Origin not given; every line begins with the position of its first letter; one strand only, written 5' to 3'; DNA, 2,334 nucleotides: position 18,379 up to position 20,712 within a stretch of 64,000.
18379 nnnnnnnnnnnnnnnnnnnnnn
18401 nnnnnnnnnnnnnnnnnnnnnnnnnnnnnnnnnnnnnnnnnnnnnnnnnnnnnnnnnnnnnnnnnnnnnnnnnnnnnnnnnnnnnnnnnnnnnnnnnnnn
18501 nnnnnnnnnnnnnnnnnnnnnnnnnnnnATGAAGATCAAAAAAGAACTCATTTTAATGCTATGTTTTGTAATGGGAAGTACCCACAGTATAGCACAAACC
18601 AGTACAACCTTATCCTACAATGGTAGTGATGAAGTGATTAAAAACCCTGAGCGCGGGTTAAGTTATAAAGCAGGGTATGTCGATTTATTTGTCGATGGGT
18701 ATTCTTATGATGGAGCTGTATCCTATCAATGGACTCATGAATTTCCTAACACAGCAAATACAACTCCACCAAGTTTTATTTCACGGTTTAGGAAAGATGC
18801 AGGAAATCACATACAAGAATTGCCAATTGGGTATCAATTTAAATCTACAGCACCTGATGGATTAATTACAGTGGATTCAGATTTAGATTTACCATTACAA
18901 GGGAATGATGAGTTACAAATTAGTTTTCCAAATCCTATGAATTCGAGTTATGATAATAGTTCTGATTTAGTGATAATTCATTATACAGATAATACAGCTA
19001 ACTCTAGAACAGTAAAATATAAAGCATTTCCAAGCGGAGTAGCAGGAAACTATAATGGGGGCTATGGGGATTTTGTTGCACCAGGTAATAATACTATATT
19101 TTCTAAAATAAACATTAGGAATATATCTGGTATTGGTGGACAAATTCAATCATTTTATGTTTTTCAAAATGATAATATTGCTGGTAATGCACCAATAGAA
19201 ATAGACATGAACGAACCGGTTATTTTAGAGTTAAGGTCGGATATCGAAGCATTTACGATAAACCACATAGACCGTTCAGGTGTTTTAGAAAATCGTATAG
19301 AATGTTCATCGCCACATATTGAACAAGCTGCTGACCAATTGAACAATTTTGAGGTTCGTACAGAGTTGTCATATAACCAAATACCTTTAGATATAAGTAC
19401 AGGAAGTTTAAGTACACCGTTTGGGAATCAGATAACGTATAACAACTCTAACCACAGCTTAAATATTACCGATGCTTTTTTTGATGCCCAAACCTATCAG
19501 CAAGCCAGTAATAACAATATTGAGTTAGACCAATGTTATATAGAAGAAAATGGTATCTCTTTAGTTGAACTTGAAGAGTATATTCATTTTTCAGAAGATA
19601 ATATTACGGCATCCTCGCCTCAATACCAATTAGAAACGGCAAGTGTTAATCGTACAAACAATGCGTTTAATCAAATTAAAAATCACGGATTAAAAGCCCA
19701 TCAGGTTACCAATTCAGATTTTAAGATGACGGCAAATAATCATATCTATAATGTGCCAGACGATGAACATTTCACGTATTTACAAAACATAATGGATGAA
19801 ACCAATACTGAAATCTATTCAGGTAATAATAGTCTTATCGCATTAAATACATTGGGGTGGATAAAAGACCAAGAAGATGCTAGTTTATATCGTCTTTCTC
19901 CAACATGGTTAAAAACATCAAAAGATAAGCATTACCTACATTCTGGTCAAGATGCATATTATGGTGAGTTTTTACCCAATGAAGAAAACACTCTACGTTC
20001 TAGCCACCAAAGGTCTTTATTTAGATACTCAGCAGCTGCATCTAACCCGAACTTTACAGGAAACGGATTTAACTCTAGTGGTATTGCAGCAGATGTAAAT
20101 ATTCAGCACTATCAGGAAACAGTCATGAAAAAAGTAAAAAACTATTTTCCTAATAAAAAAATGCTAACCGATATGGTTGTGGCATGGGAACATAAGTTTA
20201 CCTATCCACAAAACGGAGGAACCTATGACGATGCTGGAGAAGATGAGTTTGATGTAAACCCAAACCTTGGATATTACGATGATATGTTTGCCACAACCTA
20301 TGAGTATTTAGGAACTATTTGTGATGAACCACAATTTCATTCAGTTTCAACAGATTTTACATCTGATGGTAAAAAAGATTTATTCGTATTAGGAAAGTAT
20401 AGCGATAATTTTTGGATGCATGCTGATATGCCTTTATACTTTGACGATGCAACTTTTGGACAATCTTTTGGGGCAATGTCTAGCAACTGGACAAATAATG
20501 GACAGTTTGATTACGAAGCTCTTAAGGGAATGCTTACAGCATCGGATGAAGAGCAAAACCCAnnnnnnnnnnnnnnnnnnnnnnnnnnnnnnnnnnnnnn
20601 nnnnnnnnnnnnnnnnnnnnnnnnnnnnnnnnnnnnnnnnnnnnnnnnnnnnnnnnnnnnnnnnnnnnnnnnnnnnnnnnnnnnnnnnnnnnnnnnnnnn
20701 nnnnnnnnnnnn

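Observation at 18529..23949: A 1806-aa glycoside-hydrolase-like / beta-helix T9SS protein sits exactly between the two blocks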

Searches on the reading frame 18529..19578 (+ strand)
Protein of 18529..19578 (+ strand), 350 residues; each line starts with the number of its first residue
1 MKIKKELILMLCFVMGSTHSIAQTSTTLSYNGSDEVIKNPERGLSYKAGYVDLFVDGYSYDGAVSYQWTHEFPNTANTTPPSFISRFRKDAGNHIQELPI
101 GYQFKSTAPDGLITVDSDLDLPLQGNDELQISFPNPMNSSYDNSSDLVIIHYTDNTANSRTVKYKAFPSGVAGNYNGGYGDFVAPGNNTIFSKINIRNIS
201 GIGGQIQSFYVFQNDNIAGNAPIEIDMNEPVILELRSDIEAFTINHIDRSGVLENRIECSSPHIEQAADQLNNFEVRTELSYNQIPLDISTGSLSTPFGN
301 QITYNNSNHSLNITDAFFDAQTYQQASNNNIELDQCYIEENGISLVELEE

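Call 5: search_protein_families(library=pfam, proteins=[window:18529-19578:+], max_evalue=10)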
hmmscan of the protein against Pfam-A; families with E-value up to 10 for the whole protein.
window:18529-19578:+ (350 aa): 1 family
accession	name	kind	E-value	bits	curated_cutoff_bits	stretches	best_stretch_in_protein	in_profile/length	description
PF00608.22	Adeno_shaft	-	0.014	15.5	30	1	286-308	21-43/44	Adenoviral fibre protein (repeat/shaft region)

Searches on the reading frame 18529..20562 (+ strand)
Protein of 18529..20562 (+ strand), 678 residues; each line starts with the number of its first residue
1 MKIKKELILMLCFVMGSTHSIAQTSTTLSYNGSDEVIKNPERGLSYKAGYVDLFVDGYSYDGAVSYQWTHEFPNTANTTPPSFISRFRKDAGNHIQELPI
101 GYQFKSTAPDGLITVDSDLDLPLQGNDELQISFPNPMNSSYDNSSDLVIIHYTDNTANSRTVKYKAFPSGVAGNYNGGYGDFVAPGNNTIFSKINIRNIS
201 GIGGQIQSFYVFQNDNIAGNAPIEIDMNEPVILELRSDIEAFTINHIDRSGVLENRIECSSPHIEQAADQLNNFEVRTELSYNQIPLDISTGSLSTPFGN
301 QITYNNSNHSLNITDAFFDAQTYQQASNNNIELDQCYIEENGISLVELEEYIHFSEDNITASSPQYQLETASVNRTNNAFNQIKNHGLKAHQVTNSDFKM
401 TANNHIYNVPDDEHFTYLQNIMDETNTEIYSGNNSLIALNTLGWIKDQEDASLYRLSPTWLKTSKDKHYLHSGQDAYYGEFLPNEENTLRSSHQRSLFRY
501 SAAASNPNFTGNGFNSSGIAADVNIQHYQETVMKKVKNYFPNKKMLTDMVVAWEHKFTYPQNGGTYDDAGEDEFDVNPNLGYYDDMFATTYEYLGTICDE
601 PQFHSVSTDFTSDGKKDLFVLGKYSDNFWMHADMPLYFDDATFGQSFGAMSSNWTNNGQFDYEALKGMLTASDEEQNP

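Call 5: search_protein_families(library=pfam, proteins=[window:18529-20562:+], max_evalue=10)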
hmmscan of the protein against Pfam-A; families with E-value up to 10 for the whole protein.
window:18529-20562:+ (678 aa): 2 families
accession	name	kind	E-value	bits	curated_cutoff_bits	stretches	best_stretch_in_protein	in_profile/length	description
PF00608.22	Adeno_shaft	-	0.03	14.4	30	1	286-308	21-43/44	Adenoviral fibre protein (repeat/shaft region)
PF13517.12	FG-GAP_3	-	0.5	11.4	26.9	1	609-647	1-41/61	FG-GAP-like repeat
